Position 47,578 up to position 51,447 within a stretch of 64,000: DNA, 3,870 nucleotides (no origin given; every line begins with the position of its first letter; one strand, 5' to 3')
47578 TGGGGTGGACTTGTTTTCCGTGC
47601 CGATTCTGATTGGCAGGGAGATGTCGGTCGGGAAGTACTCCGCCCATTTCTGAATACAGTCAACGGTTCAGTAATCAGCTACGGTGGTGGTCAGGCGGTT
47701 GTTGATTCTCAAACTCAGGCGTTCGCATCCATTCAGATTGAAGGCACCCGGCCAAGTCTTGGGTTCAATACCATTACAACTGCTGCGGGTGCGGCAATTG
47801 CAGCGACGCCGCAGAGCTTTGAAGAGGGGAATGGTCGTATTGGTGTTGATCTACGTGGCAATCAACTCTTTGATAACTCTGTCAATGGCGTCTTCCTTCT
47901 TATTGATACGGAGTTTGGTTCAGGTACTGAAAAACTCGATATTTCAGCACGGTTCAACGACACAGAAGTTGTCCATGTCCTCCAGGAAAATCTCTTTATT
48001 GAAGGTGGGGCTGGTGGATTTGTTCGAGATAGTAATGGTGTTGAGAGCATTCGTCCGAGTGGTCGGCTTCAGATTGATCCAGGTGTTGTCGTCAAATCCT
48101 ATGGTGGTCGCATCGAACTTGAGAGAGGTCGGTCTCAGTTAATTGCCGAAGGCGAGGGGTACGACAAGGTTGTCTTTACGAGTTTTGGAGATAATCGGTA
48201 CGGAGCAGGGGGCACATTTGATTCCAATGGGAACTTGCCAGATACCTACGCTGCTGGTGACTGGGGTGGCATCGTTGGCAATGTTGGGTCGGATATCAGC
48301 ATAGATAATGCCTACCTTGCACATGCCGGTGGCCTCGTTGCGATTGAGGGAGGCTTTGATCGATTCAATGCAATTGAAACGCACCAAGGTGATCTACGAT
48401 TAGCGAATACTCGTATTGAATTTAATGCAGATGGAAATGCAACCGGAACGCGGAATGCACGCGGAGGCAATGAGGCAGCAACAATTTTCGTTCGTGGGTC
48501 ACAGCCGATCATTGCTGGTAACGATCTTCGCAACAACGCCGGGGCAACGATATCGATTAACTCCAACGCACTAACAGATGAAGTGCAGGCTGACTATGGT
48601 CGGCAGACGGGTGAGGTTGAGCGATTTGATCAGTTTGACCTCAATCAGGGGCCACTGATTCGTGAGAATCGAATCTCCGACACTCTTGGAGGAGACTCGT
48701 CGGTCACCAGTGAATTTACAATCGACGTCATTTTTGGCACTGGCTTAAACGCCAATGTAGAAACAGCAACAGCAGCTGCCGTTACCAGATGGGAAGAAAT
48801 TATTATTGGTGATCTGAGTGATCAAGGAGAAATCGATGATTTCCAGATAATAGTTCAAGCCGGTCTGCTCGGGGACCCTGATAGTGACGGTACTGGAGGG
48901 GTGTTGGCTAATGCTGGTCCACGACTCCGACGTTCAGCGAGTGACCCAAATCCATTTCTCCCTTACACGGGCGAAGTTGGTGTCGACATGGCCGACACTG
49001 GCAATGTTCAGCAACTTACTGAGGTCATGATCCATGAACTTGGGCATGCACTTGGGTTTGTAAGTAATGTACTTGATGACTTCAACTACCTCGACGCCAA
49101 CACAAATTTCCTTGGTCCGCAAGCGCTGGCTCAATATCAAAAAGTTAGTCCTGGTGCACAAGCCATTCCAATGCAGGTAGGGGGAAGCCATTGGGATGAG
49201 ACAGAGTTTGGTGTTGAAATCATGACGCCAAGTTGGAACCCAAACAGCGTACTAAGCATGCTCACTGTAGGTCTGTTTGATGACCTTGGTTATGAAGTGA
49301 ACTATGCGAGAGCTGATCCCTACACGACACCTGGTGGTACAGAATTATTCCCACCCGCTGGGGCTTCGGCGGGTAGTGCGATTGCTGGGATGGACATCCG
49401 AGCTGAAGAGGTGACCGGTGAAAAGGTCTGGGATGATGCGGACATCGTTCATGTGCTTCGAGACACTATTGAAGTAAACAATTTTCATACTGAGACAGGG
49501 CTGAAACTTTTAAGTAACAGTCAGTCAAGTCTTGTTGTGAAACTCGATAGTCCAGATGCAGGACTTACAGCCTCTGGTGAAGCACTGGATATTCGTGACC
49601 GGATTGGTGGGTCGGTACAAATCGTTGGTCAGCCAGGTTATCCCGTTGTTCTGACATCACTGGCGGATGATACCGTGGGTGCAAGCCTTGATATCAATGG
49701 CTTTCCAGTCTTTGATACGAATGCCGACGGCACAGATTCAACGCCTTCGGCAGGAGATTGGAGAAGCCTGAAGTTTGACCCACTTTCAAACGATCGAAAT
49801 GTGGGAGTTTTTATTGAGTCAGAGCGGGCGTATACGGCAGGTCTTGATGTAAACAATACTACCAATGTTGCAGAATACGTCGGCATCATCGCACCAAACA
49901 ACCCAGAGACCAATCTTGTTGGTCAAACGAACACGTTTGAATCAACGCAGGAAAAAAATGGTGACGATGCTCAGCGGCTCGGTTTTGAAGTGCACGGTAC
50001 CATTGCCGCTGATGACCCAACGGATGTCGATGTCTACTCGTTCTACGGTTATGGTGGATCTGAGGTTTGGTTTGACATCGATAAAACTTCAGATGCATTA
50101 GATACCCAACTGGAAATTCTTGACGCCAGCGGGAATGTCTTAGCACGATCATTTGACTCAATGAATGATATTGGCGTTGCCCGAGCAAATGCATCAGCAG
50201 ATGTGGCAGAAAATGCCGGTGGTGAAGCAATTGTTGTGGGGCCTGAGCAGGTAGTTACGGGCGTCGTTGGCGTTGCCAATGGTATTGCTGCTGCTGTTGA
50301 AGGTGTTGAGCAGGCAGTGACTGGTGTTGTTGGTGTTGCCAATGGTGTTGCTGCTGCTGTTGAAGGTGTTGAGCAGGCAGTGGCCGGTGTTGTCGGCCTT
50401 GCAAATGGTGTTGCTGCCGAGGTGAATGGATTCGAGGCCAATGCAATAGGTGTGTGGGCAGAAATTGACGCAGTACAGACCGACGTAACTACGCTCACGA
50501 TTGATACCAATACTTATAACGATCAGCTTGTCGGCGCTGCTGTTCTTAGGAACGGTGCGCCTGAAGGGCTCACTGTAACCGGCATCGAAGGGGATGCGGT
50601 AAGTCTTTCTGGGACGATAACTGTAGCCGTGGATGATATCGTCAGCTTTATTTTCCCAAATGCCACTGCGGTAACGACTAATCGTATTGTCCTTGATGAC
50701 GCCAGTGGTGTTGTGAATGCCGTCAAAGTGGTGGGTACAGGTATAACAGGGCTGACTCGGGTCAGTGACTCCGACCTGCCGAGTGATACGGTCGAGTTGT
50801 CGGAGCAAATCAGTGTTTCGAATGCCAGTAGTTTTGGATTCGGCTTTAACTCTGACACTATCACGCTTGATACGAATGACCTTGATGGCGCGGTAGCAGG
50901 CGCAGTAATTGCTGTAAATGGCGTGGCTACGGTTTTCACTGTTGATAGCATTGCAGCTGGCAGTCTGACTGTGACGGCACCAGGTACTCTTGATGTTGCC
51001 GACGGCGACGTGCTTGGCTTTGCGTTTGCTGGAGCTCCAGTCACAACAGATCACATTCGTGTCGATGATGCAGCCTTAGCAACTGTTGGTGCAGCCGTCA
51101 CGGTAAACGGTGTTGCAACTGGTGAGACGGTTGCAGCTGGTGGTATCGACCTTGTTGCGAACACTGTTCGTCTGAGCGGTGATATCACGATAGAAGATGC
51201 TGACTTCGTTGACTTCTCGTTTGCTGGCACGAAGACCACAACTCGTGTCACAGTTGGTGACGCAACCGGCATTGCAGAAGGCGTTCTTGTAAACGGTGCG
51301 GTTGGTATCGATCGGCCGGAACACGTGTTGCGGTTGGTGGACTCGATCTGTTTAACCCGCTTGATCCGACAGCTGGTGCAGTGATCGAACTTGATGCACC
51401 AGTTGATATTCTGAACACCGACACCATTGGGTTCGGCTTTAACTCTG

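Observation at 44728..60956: A single ~16.2-kb gene for a ~5,400-aa multidomain surface protein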

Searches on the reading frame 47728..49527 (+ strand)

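Call 26: search_protein_families(library=pfam, proteins=[window:47728-49527:+], max_evalue=0.05)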
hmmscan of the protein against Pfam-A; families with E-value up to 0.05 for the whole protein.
window:47728-49527:+ (600 aa): 2 families
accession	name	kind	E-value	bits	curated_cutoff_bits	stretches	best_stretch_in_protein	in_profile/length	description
PF01457.22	Peptidase_M8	-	3.9e-07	29.6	21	1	485-530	288-333/529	Leishmanolysin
PF00413.30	Peptidase_M10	-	0.0096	16.2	24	1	342-444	21-122/159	Matrixin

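Call 27: search_protein_families(library=ncbifam, proteins=[window:47728-49527:+], max_evalue=0.05)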
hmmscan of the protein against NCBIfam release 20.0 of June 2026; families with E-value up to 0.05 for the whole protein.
window:47728-49527:+ (600 aa): 1 family
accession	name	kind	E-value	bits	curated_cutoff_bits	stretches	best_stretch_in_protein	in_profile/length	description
NF038122.1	metallo_LGF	subfamily_domain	3.5e-07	30.5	80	1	430-459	143-171/274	NF038122 family metalloprotease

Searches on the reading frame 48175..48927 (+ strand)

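Call 75: search_protein_families(library=pfam, proteins=[window:48175-48927:+], max_evalue=1)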
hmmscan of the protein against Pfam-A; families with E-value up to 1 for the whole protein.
window:48175-48927:+ (251 aa): 2 families
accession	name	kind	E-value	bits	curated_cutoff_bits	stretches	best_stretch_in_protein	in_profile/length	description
PF00277.23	SAA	-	0.23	12.3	30.8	1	75-157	22-99/102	Serum amyloid A protein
PF13229.12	Beta_helix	-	0.75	9.9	25.9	0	32-171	2-114/158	Right handed beta helix region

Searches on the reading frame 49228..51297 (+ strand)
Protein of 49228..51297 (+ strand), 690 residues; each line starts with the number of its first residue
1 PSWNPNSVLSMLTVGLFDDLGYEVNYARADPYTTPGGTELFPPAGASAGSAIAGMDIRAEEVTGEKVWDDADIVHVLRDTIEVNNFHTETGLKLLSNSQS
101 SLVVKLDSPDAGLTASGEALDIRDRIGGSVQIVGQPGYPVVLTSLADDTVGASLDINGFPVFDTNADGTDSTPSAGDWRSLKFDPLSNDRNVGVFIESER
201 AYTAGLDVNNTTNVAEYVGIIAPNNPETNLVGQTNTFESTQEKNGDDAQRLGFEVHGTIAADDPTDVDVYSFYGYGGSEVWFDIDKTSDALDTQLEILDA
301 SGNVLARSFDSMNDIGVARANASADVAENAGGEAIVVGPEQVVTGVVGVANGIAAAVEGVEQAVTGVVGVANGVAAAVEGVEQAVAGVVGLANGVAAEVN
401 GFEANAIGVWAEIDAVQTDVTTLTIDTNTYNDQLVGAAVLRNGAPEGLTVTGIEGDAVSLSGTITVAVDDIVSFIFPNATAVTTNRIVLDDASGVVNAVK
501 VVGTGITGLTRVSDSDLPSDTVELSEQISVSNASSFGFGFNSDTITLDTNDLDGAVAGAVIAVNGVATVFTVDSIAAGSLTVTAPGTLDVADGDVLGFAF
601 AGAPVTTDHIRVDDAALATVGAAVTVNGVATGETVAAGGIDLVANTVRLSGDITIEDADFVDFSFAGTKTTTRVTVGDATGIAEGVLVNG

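Call 26: search_protein_families(library=pfam, proteins=[window:49228-51297:+], max_evalue=0.05)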
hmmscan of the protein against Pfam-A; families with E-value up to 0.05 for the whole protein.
window:49228-51297:+ (690 aa): 1 family
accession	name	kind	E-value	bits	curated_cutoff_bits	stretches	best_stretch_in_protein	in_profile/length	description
PF04151.21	PPC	-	0.017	16.4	25.9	1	266-307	1-40/70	Bacterial pre-peptidase C-terminal domain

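Call 27: search_protein_families(library=ncbifam, proteins=[window:49228-51297:+], max_evalue=0.05)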
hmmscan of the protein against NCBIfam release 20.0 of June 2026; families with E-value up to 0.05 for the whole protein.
window:49228-51297:+ (690 aa): 0 families

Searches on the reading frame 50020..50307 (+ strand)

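Call 75: search_protein_families(library=pfam, proteins=[window:50020-50307:+], max_evalue=1)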
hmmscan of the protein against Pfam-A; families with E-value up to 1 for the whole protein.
window:50020-50307:+ (96 aa): 1 family
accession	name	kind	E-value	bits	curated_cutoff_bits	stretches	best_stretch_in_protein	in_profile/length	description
PF04151.21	PPC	-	0.00073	20.8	25.9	1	2-43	1-40/70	Bacterial pre-peptidase C-terminal domain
